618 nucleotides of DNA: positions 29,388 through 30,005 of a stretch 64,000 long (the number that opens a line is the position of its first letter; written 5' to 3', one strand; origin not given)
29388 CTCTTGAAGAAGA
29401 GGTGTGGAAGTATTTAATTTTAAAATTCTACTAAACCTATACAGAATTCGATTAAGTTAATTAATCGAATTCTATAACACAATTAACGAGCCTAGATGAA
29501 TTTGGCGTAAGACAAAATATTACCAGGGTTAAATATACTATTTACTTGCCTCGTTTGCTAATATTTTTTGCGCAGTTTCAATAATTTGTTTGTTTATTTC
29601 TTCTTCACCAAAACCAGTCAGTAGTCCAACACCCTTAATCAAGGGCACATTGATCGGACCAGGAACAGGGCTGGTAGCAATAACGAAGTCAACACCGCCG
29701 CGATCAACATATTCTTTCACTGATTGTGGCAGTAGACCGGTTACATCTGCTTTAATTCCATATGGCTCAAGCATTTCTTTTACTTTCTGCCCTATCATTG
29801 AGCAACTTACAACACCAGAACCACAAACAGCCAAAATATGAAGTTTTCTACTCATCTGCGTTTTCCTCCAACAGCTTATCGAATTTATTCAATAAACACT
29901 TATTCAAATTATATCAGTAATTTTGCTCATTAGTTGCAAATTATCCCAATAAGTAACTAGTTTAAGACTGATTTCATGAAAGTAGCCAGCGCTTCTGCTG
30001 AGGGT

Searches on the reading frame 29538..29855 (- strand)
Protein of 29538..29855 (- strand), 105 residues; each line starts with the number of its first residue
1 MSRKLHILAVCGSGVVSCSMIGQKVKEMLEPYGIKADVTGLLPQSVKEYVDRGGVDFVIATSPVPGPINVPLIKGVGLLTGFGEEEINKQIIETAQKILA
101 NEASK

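Call 65: search_protein_families(library=pfam, max_evalue=0.01, proteins=[window:29538-29855:-])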
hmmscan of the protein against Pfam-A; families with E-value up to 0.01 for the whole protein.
window:29538-29855:- (105 aa): 1 family
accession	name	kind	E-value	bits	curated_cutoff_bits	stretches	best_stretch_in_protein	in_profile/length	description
PF02302.22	PTS_IIB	-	0.00038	21.5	23.6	1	7-65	2-58/90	PTS system, Lactose/Cellobiose specific IIB subunit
